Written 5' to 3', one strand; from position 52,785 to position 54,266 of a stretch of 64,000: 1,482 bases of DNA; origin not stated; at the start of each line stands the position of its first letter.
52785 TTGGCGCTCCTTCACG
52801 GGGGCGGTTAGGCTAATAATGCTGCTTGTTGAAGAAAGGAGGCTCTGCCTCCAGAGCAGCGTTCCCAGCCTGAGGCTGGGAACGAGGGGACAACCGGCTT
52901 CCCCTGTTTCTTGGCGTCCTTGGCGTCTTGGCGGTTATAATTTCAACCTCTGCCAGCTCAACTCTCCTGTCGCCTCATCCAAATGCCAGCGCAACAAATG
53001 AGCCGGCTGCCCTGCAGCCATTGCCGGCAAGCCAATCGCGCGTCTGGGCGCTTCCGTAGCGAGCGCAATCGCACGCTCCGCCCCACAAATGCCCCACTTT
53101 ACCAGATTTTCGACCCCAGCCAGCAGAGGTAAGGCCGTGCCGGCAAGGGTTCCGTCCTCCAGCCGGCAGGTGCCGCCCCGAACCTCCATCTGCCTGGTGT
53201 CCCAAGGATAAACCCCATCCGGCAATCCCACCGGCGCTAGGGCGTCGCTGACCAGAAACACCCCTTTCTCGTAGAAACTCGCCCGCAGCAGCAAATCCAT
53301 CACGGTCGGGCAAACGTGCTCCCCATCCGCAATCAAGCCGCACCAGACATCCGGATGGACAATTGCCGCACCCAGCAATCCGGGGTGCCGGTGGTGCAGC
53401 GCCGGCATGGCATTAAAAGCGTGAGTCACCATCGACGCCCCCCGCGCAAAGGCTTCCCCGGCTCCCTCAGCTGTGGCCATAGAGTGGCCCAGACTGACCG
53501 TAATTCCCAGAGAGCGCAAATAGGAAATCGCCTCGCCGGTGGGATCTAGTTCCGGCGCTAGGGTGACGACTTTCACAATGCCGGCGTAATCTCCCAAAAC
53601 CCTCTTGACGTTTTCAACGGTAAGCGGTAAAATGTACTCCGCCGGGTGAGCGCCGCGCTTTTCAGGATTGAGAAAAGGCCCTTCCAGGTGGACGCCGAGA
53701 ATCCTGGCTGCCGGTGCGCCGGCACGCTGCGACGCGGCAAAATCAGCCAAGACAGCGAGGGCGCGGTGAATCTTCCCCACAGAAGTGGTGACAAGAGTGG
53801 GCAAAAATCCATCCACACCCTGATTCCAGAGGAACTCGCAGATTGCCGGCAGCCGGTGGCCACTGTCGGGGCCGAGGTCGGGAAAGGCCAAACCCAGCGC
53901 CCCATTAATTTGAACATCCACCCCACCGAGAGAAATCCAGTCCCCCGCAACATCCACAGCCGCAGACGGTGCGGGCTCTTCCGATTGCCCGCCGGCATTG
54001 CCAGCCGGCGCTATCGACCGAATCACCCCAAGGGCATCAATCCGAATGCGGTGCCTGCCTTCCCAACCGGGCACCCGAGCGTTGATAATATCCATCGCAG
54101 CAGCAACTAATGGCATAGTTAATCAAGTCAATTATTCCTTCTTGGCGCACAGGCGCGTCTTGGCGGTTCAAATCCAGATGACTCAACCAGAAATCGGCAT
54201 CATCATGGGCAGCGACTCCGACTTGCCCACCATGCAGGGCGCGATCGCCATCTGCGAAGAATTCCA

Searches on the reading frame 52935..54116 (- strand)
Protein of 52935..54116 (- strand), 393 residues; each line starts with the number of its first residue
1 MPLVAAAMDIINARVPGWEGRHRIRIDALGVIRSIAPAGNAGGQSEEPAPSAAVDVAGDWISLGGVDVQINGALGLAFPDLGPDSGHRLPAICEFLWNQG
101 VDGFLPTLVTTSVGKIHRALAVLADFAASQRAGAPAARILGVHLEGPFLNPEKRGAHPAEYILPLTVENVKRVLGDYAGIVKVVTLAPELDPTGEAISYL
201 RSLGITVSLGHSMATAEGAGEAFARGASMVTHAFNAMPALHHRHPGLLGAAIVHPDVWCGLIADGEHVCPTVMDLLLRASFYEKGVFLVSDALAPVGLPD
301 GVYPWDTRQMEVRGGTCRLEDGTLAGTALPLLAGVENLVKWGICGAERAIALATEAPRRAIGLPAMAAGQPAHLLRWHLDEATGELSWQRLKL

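Call 90: find_encoding_contigs(protein=window:52935-54116:-, flank=10000, max_places=6)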
Protein window:52935-54116:- (393 aa): 3 contigs read that carry it; 2 places shown.
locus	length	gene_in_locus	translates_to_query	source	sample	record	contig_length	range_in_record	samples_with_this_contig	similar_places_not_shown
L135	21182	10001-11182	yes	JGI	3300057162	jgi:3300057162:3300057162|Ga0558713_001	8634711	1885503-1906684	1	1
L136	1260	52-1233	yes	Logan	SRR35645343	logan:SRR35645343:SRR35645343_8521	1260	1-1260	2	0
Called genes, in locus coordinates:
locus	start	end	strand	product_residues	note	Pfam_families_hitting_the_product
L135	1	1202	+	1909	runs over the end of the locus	PF20703:nSTAND1, PF24807:WD40_CDC20-Fz, PF25391:WD40_Gbeta, PF00400:WD40, PF13570:Beta-prop_ACSF4, PF23381:Beta-prop_IFT122_1st, PF23414:Beta-prop_EML_2, PF24105:Beta-prop_CAF1B_HIR1, +159 more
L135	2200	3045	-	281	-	PF13472:Lipase_GDSL_2, PF00657:Lipase_GDSL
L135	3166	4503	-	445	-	PF00909:Ammonium_transp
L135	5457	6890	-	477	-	PF00909:Ammonium_transp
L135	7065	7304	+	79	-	-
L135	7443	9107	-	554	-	PF00909:Ammonium_transp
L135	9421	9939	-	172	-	PF00731:AIRC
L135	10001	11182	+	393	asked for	-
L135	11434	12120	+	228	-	PF13489:Methyltransf_23, PF08241:Methyltransf_11, PF08242:Methyltransf_12, PF13649:Methyltransf_25, PF13847:Methyltransf_31, PF07109:Mg-por_mtran_C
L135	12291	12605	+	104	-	PF04241:DUF423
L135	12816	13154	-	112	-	-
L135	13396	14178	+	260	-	PF13230:GATase_4, PF13522:GATase_6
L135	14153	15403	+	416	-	PF12867:DinB_2, PF03781:FGE-sulfatase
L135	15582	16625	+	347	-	PF10017:Methyltransf_33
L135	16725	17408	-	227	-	-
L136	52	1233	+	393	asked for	-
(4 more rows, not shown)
